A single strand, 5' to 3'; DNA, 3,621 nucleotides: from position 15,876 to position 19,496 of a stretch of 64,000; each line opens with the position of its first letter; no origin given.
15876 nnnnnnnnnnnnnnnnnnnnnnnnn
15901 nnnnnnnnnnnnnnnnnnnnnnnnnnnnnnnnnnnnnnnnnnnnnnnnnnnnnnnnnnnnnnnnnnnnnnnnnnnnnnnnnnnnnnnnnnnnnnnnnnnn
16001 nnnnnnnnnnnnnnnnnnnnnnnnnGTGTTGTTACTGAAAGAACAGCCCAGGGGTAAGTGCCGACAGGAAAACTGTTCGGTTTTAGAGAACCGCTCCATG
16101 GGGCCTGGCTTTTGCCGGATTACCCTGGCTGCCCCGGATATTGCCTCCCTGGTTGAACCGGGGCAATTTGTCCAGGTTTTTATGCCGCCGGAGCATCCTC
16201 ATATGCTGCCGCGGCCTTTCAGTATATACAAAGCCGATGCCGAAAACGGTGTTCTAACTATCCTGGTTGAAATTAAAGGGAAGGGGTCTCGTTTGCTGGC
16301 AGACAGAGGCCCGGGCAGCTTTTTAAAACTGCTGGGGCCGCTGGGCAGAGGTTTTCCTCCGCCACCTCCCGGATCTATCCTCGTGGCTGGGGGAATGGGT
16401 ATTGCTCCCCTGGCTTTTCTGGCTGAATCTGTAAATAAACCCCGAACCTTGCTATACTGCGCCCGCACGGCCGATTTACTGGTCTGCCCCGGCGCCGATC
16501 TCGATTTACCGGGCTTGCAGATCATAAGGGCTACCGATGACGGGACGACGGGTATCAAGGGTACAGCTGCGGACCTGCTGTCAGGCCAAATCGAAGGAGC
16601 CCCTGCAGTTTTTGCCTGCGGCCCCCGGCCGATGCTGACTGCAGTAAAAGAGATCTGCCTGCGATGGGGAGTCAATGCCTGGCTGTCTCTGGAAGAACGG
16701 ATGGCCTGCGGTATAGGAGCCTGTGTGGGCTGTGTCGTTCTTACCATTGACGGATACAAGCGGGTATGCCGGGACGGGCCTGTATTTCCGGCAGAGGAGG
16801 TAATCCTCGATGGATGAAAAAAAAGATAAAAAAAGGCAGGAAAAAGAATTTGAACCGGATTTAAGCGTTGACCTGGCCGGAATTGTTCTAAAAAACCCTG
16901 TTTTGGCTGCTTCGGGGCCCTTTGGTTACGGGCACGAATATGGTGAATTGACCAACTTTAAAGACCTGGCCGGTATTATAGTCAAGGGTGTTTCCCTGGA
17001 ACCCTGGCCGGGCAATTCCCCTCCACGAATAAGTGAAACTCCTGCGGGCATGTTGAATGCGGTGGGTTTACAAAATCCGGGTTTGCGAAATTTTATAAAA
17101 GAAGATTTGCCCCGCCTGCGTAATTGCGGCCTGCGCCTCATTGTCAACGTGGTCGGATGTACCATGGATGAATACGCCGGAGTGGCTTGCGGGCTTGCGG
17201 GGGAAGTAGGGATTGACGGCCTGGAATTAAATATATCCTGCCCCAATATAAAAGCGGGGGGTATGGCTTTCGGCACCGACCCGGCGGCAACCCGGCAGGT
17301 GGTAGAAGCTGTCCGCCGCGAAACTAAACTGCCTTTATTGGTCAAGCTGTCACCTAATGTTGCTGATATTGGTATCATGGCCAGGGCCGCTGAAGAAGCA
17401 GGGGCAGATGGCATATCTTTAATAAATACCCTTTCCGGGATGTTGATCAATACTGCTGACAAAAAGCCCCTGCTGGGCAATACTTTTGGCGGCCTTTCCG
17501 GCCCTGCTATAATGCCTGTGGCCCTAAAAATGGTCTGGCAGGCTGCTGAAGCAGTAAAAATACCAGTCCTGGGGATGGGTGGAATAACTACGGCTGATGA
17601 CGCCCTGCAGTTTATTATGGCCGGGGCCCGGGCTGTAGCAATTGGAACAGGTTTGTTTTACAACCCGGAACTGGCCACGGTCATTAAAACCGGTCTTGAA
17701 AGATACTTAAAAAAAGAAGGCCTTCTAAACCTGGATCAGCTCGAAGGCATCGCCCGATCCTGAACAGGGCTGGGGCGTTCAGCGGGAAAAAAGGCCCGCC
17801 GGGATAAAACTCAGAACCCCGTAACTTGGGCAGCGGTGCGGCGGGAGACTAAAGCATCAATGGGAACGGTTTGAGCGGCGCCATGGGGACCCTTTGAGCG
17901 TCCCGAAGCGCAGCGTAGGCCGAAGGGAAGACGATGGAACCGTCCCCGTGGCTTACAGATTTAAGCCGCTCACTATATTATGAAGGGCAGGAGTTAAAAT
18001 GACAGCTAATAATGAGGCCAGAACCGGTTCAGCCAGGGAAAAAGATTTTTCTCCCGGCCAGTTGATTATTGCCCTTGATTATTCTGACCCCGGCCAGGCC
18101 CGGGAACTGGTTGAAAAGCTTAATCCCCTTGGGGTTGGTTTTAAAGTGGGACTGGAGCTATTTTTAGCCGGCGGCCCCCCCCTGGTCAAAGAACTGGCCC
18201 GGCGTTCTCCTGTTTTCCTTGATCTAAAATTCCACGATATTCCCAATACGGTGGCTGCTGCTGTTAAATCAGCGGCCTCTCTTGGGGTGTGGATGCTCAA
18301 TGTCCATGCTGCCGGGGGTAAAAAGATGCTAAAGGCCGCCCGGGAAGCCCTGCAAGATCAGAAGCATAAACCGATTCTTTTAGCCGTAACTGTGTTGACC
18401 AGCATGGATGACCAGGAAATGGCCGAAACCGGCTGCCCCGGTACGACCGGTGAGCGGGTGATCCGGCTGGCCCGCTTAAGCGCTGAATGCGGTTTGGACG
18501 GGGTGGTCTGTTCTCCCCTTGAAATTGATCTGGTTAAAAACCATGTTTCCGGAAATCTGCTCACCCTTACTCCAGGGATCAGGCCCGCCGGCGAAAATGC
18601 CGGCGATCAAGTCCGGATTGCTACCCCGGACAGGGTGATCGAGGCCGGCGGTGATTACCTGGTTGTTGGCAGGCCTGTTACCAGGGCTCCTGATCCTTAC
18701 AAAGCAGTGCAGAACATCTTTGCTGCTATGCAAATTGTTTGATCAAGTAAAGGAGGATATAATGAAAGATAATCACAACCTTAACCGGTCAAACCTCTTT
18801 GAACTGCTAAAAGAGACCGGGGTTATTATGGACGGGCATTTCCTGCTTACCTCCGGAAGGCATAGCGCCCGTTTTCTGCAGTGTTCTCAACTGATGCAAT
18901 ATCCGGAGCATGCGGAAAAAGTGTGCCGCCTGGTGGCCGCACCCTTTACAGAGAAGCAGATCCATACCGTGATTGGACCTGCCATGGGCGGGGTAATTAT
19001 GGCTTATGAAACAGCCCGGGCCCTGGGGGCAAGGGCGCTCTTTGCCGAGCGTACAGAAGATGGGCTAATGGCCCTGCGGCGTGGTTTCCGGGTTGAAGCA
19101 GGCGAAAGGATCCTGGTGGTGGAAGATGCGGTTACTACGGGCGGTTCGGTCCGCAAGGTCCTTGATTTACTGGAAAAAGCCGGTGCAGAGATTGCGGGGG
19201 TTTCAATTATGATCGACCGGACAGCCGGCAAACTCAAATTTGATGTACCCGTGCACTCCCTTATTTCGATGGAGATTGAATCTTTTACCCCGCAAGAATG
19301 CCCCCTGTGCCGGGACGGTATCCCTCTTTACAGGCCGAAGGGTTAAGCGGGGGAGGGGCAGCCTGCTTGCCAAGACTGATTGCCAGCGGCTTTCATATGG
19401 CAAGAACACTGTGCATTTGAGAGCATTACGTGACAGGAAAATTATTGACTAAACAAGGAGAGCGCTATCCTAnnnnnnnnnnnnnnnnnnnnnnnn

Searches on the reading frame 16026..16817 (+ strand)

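Call 18: search_protein_families(library=ncbifam, max_evalue=0.00001, proteins=[window:16026-16817:+])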
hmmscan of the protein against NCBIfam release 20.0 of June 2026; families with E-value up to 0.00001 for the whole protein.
window:16026-16817:+ (263 aa): 15 families
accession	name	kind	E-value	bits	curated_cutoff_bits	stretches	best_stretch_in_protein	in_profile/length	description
NF000799.0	PRK00054.1-4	equivalog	9.9e-45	152.6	314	1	13-261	3-258/258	dihydroorotate dehydrogenase electron transfer subunit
NF000798.0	PRK00054.1-3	equivalog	3.8e-41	141.3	219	1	15-261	6-244/244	dihydroorotate dehydrogenase electron transfer subunit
NF000796.0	PRK00054.1-1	equivalog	2.9e-34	118.5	224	1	43-259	29-235/254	dihydroorotate dehydrogenase electron transfer subunit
NF000797.0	PRK00054.1-2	equivalog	2.7e-32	112.1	270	1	9-261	9-267/267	dihydroorotate dehydrogenase electron transfer subunit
NF004862.0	PRK06222.1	subfamily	1.7e-31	109.8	220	1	18-259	3-248/281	sulfide/dihydroorotate dehydrogenase-like FAD/NAD-binding protein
NF009414.0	PRK12778.1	equivalog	3.7e-28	98.2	1103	1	19-261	4-250/752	bifunctional dihydroorotate dehydrogenase B NAD binding subunit/NADPH-dependent glutamate synthase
NF006220.0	PRK08345.1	subfamily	7e-19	68.2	395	2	178-255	201-283/294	cytochrome-c3 hydrogenase subunit gamma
NF009413.0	PRK12775.1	equivalog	1.8e-17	62.5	1895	1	34-259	19-248/1006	putative trifunctional 2-polyprenylphenol hydroxylase/glutamate synthase subunit beta/ferritin domain-containing protein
NF040835.1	sulfhyd_HydG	equivalog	2e-17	63.4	650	1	192-257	214-282/292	NADPH-dependent hydrogenase/sulfhydrogenase 1 subunit gamma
NF009415.0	PRK12779.1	equivalog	2e-13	49.2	1519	1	14-255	648-914/944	putative bifunctional glutamate synthase subunit beta/2-polyprenylphenol hydroxylase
NF040830.1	sulfhyd_ShyC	equivalog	4.7e-13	49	600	1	178-255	195-277/288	NAD(P)-dependent hydrogenase/sulfhydrogenase 2 subunit gamma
TIGR02911.1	sulfite_red_B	equivalog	4.5e-11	42.4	288.6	1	190-254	189-251/261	anaerobic sulfite reductase subunit AsrB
NF045803.1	MethMoxFADbindMmoC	equivalog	3.4e-08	32.7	500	1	42-219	139-333/343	aromatic/alkene monooxygenase hydroxylase FAD-binding subunit MmoC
NF004470.0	PRK05802.1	equivalog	4e-08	32.6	313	0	11-106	62-158/330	sulfide/dihydroorotate dehydrogenase-like FAD/NAD-binding protein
NF040810.1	BenC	equivalog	4.3e-07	29.4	430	1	44-218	135-322/333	benzoate 1,2-dioxygenase electron transfer component BenC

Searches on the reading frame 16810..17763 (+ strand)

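Call 18: search_protein_families(library=ncbifam, max_evalue=0.00001, proteins=[window:16810-17763:+])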
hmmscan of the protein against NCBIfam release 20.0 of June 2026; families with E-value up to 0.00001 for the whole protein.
window:16810-17763:+ (317 aa): 18 families
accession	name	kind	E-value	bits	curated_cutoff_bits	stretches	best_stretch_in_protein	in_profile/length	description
NF005574.0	PRK07259.1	equivalog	1.7e-118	395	269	1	17-316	4-303/304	dihydroorotate dehydrogenase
TIGR01037.2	pyrD_sub1_fam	subfamily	1.3e-102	343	270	1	18-315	1-299/300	dihydroorotate dehydrogenase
NF041011.1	dihydoor_dh_Arch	equivalog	1.2e-60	205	330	1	20-315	1-287/289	dihydroorotate dehydrogenase PyrD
NF006183.0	PRK08318.1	equivalog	7.7e-46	156.7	335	1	17-315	3-319/422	NAD-dependent dihydropyrimidine dehydrogenase subunit PreA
NF002702.0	PRK02506.1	equivalog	9.5e-33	113.6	301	1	18-313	4-307/313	dihydroorotate oxidase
NF003652.0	PRK05286.2-5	equivalog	2.9e-25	89.2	267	1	15-305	48-349/353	quinone-dependent dihydroorotate dehydrogenase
NF003650.0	PRK05286.2-3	equivalog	1.1e-22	80.5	477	1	16-313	71-386/393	quinone-dependent dihydroorotate dehydrogenase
NF003645.0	PRK05286.1-2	equivalog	2.9e-22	79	366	1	10-315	38-354/359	quinone-dependent dihydroorotate dehydrogenase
NF003651.0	PRK05286.2-4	equivalog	3e-22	78.7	448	1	16-314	60-374/377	quinone-dependent dihydroorotate dehydrogenase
NF005741.0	PRK07565.1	subfamily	9.8e-22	77.5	303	1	131-314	125-305/335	dihydroorotate dehydrogenase-like protein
NF003648.0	PRK05286.2-1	equivalog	1.8e-21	76.5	433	1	15-313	48-353/360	quinone-dependent dihydroorotate dehydrogenase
TIGR01036.1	pyrD_sub2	equivalog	3.8e-18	65.4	200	1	17-311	45-350/356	dihydroorotate dehydrogenase (quinone)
NF003646.0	PRK05286.1-4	equivalog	5.2e-17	61.7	457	1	16-291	43-331/341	quinone-dependent dihydroorotate dehydrogenase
NF003649.0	PRK05286.2-2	equivalog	1.9e-15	56.7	505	1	16-313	48-347/351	quinone-dependent dihydroorotate dehydrogenase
NF003644.0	PRK05286.1-1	equivalog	1.4e-11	44.1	418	1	19-286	46-326/336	quinone-dependent dihydroorotate dehydrogenase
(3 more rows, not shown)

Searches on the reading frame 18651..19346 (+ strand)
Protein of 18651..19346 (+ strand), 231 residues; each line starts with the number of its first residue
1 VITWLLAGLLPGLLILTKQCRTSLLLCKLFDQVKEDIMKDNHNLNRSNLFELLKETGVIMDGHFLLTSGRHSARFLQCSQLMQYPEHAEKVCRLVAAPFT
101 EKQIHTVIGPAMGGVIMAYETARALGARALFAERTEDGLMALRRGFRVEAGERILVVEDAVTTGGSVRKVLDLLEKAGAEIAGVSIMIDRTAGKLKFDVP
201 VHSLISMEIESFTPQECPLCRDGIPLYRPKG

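Call 18: search_protein_families(library=ncbifam, max_evalue=0.00001, proteins=[window:18651-19346:+])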
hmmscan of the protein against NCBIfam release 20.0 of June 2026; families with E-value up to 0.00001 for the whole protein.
window:18651-19346:+ (231 aa): 14 families
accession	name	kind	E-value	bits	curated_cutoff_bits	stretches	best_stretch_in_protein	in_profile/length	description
TIGR01367.1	pyrE_Therm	equivalog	1.1e-59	201.1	150.25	1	49-229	2-184/187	orotate phosphoribosyltransferase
TIGR00336.1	pyrE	equivalog_domain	3.1e-20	72.6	106.8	1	51-206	1-169/173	orotate phosphoribosyltransferase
TIGR01743.1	purR_Bsub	equivalog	4.3e-14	52.1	258.7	1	148-206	191-249/268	pur operon repressor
NF006328.0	PRK08558.1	equivalog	2e-12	47.2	184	1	148-207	173-237/238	adenine phosphoribosyltransferase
NF002635.0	PRK02304.1-4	subfamily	6.6e-10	38.8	146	1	148-210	112-177/188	adenine phosphoribosyltransferase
NF002633.0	PRK02304.1-2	equivalog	1.4e-09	37.9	224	1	148-191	108-151/172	adenine phosphoribosyltransferase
NF002620.0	PRK02277.1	subfamily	1.6e-09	37.7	115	1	99-207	82-197/201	orotate phosphoribosyltransferase-like protein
NF040646.1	HPT_Archaea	equivalog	1.8e-09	37.5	200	1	148-210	111-177/184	hypoxanthine/guanine phosphoribosyltransferase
NF002636.0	PRK02304.1-5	equivalog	4.7e-09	36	125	1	148-195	114-163/176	adenine phosphoribosyltransferase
TIGR01090.1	apt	equivalog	4.3e-08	33.5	185.85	0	148-191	106-149/169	adenine phosphoribosyltransferase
NF006671.0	PRK09219.1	equivalog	8.8e-08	31.8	177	0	148-191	114-157/192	xanthine phosphoribosyltransferase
NF001729.0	PRK00455.1-3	equivalog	1.2e-07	31.4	245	1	61-184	31-159/231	orotate phosphoribosyltransferase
NF002634.0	PRK02304.1-3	equivalog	3.3e-07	30.2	170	1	148-190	115-157/182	adenine phosphoribosyltransferase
NF009211.0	PRK12560.1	equivalog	1.6e-06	28.1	188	1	148-194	111-157/187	adenine phosphoribosyltransferase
